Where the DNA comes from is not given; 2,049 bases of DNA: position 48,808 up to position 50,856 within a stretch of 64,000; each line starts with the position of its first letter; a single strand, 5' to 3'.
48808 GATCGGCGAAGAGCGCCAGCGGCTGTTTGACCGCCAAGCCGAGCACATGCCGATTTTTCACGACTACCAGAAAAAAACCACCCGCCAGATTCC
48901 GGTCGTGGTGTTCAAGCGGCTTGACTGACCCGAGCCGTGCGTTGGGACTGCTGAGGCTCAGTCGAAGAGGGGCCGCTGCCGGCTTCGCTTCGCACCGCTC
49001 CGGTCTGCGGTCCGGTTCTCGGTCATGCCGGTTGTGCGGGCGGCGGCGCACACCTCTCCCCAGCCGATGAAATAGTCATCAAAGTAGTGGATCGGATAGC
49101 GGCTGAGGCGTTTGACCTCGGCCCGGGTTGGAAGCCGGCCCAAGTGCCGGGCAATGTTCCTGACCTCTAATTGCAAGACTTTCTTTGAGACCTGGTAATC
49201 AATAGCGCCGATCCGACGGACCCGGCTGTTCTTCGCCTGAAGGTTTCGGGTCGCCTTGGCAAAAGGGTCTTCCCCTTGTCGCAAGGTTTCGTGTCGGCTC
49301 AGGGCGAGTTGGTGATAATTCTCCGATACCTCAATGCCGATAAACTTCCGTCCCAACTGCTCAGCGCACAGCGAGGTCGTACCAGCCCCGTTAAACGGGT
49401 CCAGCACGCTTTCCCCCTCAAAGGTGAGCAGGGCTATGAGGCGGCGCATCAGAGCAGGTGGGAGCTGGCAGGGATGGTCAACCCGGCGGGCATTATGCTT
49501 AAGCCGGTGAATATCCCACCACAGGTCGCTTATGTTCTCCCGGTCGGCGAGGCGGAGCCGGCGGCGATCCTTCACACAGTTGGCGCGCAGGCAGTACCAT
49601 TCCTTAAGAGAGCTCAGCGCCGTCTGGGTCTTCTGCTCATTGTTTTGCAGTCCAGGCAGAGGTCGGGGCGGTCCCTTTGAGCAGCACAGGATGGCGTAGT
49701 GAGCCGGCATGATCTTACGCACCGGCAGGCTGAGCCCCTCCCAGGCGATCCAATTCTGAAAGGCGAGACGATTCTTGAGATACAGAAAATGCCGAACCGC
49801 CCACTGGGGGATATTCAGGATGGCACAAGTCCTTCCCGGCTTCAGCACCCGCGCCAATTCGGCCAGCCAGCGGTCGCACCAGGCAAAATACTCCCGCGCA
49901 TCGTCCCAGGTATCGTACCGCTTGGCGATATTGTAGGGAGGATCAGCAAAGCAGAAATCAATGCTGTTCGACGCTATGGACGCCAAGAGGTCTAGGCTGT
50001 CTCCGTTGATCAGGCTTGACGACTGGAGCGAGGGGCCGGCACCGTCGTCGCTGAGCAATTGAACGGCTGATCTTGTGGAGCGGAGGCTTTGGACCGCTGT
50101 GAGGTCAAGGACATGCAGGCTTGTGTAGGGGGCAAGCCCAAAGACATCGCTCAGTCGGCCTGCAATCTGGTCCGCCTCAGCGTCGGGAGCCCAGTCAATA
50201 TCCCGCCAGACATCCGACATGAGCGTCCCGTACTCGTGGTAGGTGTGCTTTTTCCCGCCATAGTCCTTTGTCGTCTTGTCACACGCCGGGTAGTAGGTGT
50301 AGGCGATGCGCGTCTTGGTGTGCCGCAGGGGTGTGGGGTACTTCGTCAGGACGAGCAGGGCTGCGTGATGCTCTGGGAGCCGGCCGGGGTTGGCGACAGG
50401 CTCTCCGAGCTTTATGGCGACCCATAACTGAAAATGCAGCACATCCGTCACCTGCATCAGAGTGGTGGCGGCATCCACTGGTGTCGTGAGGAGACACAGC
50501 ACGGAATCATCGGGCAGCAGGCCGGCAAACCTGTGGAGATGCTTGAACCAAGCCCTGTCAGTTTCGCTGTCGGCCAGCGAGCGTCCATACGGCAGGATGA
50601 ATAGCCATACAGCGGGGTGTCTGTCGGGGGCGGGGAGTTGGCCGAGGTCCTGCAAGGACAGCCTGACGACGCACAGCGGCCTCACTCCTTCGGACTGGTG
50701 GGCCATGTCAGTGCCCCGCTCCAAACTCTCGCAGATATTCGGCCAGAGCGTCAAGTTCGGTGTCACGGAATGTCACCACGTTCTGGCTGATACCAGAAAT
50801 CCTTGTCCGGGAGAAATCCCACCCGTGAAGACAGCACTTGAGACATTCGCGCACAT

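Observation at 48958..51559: Lower-GC island: a 283-aa protein translationally coupled to a DNA methyltransferase carrying an unexplained ~235-aa N-terminal domain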

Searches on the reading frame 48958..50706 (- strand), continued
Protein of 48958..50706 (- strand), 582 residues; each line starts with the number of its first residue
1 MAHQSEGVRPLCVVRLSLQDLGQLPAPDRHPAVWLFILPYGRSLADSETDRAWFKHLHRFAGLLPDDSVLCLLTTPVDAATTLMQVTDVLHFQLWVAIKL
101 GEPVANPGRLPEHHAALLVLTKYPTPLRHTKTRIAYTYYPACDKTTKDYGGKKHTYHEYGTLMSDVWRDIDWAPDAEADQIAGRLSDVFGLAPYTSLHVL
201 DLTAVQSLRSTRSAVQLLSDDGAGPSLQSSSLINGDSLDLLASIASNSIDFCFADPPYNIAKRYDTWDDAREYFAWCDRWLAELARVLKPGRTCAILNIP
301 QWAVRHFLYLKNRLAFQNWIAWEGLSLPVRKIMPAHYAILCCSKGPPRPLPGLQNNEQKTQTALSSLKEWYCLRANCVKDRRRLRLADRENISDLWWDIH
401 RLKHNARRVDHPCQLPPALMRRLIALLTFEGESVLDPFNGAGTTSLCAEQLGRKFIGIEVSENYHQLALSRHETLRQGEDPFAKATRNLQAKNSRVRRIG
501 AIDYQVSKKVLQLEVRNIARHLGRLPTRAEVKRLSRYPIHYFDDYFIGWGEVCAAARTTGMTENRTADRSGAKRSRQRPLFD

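Call 33: fold_search(model_id=the predicted structure, library=pdb)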
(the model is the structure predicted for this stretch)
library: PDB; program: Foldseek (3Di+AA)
matches with E <= 10: 1095; with E <= 0.001: 52
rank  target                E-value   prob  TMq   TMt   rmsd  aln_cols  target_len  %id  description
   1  8urk_D                5.0e-16  1.00  0.30  0.67   8.1       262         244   27  Crystal structure of DNA N6-Adenine Methyltransferase M.BceJIV from Burkholderia cenocepacia in complex with duplex DN (released 2024-09-11)
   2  6pbd_B                8.0e-16  1.00  0.28  0.48   8.2       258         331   26  DNA N6-Adenine Methyltransferase CcrM In Complex with Double-Stranded DNA Oligonucleotide Containing Its Recognition S (released 2019-10-23)
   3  2zif_A                1.0e-15  1.00  0.29  0.65   7.5       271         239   23  Crystal Structure of TTHA0409, Putative DNA Modification Methylase from Thermus thermophilus HB8- Complexed with S-Ade (released 2008-07-29)
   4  8urk_A                1.1e-15  1.00  0.30  0.65   6.7       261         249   28  Crystal structure of DNA N6-Adenine Methyltransferase M.BceJIV from Burkholderia cenocepacia in complex with duplex DN (released 2024-09-11)
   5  2zie_B                1.3e-15  1.00  0.28  0.67   7.0       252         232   24  Crystal Structure of TTHA0409, Putatative DNA Modification Methylase from Thermus thermophilus HB8- Selenomethionine d (released 2008-07-29)
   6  2zie_A                1.3e-15  1.00  0.29  0.67   7.1       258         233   24  Crystal Structure of TTHA0409, Putatative DNA Modification Methylase from Thermus thermophilus HB8- Selenomethionine d (released 2008-07-29)
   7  6pbd_A                1.4e-15  1.00  0.29  0.47   7.9       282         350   24  DNA N6-Adenine Methyltransferase CcrM In Complex with Double-Stranded DNA Oligonucleotide Containing Its Recognition S (released 2019-10-23)
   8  9c3s_D                1.9e-15  1.00  0.29  0.67   8.2       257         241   26  Crystal structure of DNA N6-Adenine Methyltransferase M.BceJIV from Burkholderia cenocepacia in complex with duplex DN (released 2024-09-11)
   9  9c3u_A                2.9e-15  1.00  0.31  0.69   7.8       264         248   27  Crystal structure of DNA N6-Adenine Methyltransferase M.BceJIV from Burkholderia cenocepacia in complex with duplex DN (released 2024-09-11)
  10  9c3s_A                3.7e-15  1.00  0.32  0.69   6.2       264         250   27  Crystal structure of DNA N6-Adenine Methyltransferase M.BceJIV from Burkholderia cenocepacia in complex with duplex DN (released 2024-09-11)
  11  8s9o_B                4.1e-15  1.00  0.29  0.71   5.7       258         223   24  DNA cytosine-N4 methyltransferase (residues 61-324) from the Bdelloid rotifer Adineta vaga - P1 crystal form (released 2023-08-02)
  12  2zig_B                4.1e-15  1.00  0.29  0.66   7.1       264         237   24  Crystal Structure of TTHA0409, Putative DNA Modification Methylase from Thermus thermophilus HB8 (released 2008-07-29)
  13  2zig_A                5.5e-15  1.00  0.28  0.66   7.2       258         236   24  Crystal Structure of TTHA0409, Putative DNA Modification Methylase from Thermus thermophilus HB8 (released 2008-07-29)
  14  9c3s_C                8.3e-15  1.00  0.30  0.68   8.1       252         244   27  Crystal structure of DNA N6-Adenine Methyltransferase M.BceJIV from Burkholderia cenocepacia in complex with duplex DN (released 2024-09-11)
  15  8s9m                  9.9e-15  1.00  0.29  0.67   5.4       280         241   24  DNA cytosine-N4 methyltransferase (residues 79-324) from the Bdelloid rotifer Adineta vaga (released 2023-08-02)
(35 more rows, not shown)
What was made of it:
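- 48958..50706 (-): 582-aa beta-class N6/N4 DNA methyltransferase, apparently intact. Foldseek of the AF2 model gives M.BceJIV 5e-16, CcrM 8e-16, TTHA0409, M.MboIIA and N4CMT (call 33).
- The fold matches beta-class MTases at E~1e-15 (call 33).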

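Call 47: search_protein_families(library=padloc, proteins=[window:48958-50706:-], max_evalue=0.001)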
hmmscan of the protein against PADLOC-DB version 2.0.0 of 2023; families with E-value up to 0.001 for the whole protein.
window:48958-50706:- (582 aa): 61 families (the best 25 are shown)
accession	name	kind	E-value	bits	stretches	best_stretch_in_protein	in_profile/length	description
PDLC03238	MTase_II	-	1.8e-49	166.9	2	231-462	125-355/428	Type II methyltransferase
PDLC03371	MTase_II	-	2.2e-42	143.4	1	229-476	10-256/260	Type II methyltransferase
PDLC03299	MTase_II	-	1.1e-39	134.8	1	229-484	14-270/296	Type II methyltransferase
PDLC03353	MTase_II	-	4.4e-32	109.6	2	395-472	174-250/260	Type II methyltransferase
PDLC03320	MTase_II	-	1.7e-28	97.7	2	393-477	195-279/289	Type II methyltransferase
PDLC03216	MTase_II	-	4.4e-27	93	2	400-496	183-278/364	Type II methyltransferase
PDLC03350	MTase_II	-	3.2e-26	90.5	2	397-471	219-294/312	Type II methyltransferase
PDLC03738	oMTase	-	1.4e-22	78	2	400-478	193-271/376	orphan methyltransferase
PDLC03387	MTase_II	-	1.5e-22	78.1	2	385-473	192-276/289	Type II methyltransferase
PDLC03260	MTase_II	-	1.6e-22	77.9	2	376-475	213-310/349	Type II methyltransferase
PDLC03265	MTase_II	-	2.3e-22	77.9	2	231-323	26-123/333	Type II methyltransferase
PDLC03327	MTase_II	-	4.6e-22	76.7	2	235-298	45-106/319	Type II methyltransferase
PDLC03228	MTase_II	-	1.9e-20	71.7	2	407-476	141-209/227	Type II methyltransferase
PDLC03339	MTase_II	-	8.1e-18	62.3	1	394-498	193-298/399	Type II methyltransferase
PDLC03230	MTase_II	-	2e-17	61.6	2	393-470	203-280/360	Type II methyltransferase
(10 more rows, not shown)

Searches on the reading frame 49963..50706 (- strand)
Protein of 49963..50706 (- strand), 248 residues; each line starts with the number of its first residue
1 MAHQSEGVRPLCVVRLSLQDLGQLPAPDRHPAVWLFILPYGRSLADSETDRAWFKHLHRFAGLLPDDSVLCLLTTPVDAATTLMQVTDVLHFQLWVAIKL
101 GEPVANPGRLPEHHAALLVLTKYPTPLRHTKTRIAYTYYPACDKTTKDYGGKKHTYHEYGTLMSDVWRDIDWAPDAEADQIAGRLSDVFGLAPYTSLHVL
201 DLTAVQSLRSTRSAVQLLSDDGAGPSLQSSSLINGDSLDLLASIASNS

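Call 12: search_protein_families(library=pfam, proteins=[window:49963-50706:-], max_evalue=10)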
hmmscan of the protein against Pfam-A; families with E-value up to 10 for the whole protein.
window:49963-50706:- (248 aa): 0 families

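Call 14: search_protein_families(library=ncbifam, proteins=[window:49963-50706:-], max_evalue=0.1)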
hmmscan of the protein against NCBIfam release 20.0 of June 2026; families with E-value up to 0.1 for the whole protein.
window:49963-50706:- (248 aa): 0 families

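Call 17: search_protein_representatives(protein=window:49963-50706:-)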
Query: 248 residues. Proteins with E-value up to 0.001 (for the whole library): 128; up to 1e-10: 55; up to 1e-30: 23. The best 128 are listed.
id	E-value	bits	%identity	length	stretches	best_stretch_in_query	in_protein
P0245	1.3e-71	257.3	49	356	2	1-248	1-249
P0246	7.1e-66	238.5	52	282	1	1-248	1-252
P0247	1.8e-65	237.2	51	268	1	1-246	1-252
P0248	3.8e-56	206.6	47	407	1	1-246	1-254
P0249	9.9e-54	198.7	51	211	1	1-203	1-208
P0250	2.5e-49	184.3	46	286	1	1-245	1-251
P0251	2.0e-43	165.0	41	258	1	26-248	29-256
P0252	5.6e-40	153.7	45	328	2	106-220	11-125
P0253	1.9e-39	152.0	38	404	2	1-242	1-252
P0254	1.9e-39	151.9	54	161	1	16-175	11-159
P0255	3.9e-39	150.9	54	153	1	30-174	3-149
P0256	4.2e-39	150.8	36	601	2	2-248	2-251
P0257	1.3e-38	149.2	60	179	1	41-168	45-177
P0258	3.1e-37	144.7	40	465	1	3-248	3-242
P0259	1.2e-36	142.7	41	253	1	58-243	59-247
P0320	2.2e-07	46.9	31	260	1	91-206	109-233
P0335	1.0e-05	41.4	39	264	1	91-171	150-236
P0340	1.8e-05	40.6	40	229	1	91-173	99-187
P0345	2.9e-05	40.0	36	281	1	91-172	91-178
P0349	4.8e-05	39.3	37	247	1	90-178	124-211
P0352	1.2e-04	37.9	42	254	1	89-171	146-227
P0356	2.8e-04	36.8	41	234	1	90-171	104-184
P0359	3.2e-04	36.5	39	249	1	92-175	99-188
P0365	6.1e-04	35.6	39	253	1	90-169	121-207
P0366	6.5e-04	35.6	38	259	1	90-176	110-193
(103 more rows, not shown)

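Call 19: search_protein_families(library=pfam, proteins=[P0335, P0340, P0345, P0349, P0352, P0356, P0359, P0365, P0366, P0320], max_evalue=0.001)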
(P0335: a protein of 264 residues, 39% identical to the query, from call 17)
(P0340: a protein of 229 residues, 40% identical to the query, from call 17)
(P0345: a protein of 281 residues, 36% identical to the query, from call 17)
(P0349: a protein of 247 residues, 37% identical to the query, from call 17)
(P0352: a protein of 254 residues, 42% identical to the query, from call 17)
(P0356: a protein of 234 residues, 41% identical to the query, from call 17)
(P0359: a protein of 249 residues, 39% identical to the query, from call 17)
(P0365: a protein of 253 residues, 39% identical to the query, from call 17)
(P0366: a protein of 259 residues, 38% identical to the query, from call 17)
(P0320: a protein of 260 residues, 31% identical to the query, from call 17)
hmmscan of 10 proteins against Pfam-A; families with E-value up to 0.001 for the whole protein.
P0335 (264 aa): 0 families

P0340 (229 aa): 1 family
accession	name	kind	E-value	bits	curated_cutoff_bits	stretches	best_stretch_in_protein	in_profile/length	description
PF01555.25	N6_N4_Mtase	-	0.00026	21.5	26.7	1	44-198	21-145/221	DNA methylase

P0345 (281 aa): 0 families

P0349 (247 aa): 1 family
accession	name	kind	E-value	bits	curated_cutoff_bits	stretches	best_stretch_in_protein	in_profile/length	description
PF01555.25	N6_N4_Mtase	-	2.3e-18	67.4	26.7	1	54-204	1-145/221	DNA methylase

P0352 (254 aa): 1 family
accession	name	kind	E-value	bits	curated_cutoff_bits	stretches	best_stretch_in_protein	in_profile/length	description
PF01555.25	N6_N4_Mtase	-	7.4e-23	82.1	26.7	1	77-234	1-157/221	DNA methylase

P0356 (234 aa): 1 family
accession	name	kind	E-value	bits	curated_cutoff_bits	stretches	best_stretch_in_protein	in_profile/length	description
PF01555.25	N6_N4_Mtase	-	5.1e-15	56.4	26.7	1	34-180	1-144/221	DNA methylase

P0359 (249 aa): 1 family
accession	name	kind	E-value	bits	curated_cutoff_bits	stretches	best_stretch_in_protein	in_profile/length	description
PF01555.25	N6_N4_Mtase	-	0.00018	22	26.7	1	57-180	35-144/221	DNA methylase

P0365 (253 aa): 0 families

P0366 (259 aa): 1 family
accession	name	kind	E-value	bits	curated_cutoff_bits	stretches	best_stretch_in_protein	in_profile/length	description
PF01555.25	N6_N4_Mtase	-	6.4e-14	52.9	26.7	1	40-187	1-147/221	DNA methylase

P0320 (260 aa): 0 families
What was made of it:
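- phmmer reaches true PF01555 proteins (calls 17, 19).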

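Call 35: predict_structure(alignment_id=A4)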
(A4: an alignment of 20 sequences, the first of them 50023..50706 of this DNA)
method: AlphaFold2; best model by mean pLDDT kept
length: 228 residues; sequences in the alignment: 20
mean_pLDDT: 76.9   pTM: 0.78
mean pLDDT of the five models: 76.9, 75.6, 75.2, 75.1, 74.9
residues with pLDDT >= 90: 93; 70-90: 68; 50-70: 28; < 50: 39
segments of 3 or more residues with pLDDT < 50: 1-3, 132-162, 226-228
pLDDT, mean of each block of 10 residues (from residue 1): 60 95 91 95 72 92 94 92 91 88 81 91 76 40 40 37 61 91 88 93 89 59 48
secondary structure, 60 per line:
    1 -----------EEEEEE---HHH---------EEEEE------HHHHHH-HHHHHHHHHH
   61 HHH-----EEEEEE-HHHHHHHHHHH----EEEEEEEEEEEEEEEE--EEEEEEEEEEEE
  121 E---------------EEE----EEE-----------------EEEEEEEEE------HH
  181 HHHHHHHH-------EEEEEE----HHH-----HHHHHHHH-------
elements in order: E12-17 E33-37 H44-49 H51-63 E69-74 H76-86 E91-106 E109-121 E137-139 E144-146 E164-172 H179-188 E196-201 H214-221

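Call 41: fold_search(model_id=the predicted structure, library=pdb)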
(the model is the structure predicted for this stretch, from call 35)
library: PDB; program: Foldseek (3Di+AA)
matches with E <= 10: 1223; with E <= 0.001: 148
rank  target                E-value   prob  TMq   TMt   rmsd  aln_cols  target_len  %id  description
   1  6pbd_B                1.4e-07  1.00  0.43  0.32  10.9       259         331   12  DNA N6-Adenine Methyltransferase CcrM In Complex with Double-Stranded DNA Oligonucleotide Containing Its Recognition S (released 2019-10-23)
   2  1g60_A                9.8e-07  1.00  0.44  0.42  11.5       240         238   14  Crystal Structure of Methyltransferase MboIIa (Moraxella bovis) (released 2002-05-01)
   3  1g60_B                2.6e-06  1.00  0.45  0.45   8.8       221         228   14  Crystal Structure of Methyltransferase MboIIa (Moraxella bovis) (released 2002-05-01)
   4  6pbd_A                3.0e-06  1.00  0.44  0.31  10.4       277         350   12  DNA N6-Adenine Methyltransferase CcrM In Complex with Double-Stranded DNA Oligonucleotide Containing Its Recognition S (released 2019-10-23)
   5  8urk_A                3.8e-06  1.00  0.48  0.45  11.0       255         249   12  Crystal structure of DNA N6-Adenine Methyltransferase M.BceJIV from Burkholderia cenocepacia in complex with duplex DN (released 2024-09-11)
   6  7ni7_B                4.0e-06  1.00  0.41  0.39  15.1       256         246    8  Crystal structure of the human METTL3-METTL14 complex with compound UOZ031 (released 2021-10-20)
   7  7nhg_B                4.6e-06  1.00  0.38  0.37  15.2       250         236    8  Crystal structure of the human METTL3-METTL14 complex with compound ASI_M3M_041 (released 2021-10-20)
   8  9rs1_B                6.6e-06  1.00  0.41  0.39  16.2       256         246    8  Crystal structure of the human METTL3-METTL14 in complex with compound 2 (T148) (released 2026-03-18)
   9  7nhv_B                8.4e-06  1.00  0.42  0.40  16.1       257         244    8  Crystal structure of the human METTL3-METTL14 complex with compound UOZ016 (released 2021-10-20)
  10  5tey_A                1.1e-05  1.00  0.42  0.46  12.6       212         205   13  Human METTL3-METTL14 complex (released 2016-11-23)
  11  7o0q_B                1.1e-05  1.00  0.41  0.39  16.1       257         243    8  Crystal structure of the human METTL3-METTL14 complex bound to Compound 12 (ADO_AD_066) (released 2021-09-15)
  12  7o0l_A                1.3e-05  1.00  0.38  0.42  14.1       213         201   12  Crystal structure of the human METTL3-METTL14 complex bound to Compound 8 (ADO_AC_093) (released 2021-09-01)
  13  7nia_B                1.3e-05  1.00  0.40  0.39  15.2       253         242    8  Crystal structure of the human METTL3-METTL14 complex with compound UOZ059a (released 2021-10-20)
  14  7nhi_B                1.6e-05  1.00  0.42  0.40  16.1       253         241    9  Crystal structure of the human METTL3-METTL14 complex with compound UOZ004 (released 2021-09-01)
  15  7o08_B                1.6e-05  1.00  0.42  0.39  16.1       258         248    8  Crystal structure of the human METTL3-METTL14 complex bound to Compound 5 (ADO_AB_075) (released 2021-09-01)
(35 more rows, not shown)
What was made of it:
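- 50092..50706 (-): N-terminal domain (aa 1-205): a degenerate, catalytically dead methyltransferase-like domain. ILPYG replaces DPPY, and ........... replaces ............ Foldseek gives CcrM 1.4e-7, M.MboIIA, M.BceJIV and METTL3/METTL14 (calls 35, 41).
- On N-terminal domain as a member of the PF01555 methyltransferase family: Foldseek CcrM 1.4e-7 with TM 0.43-0.50 (call 41).
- Closest known: METTL3-METTL14. Same: METTL14 chains are among the best Foldseek matches of the N-terminal model (E 4e-6, call 41).
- The Foldseek top hits are CcrM, M.MboIIA, M.BceJIV and METTL14 (call 41).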
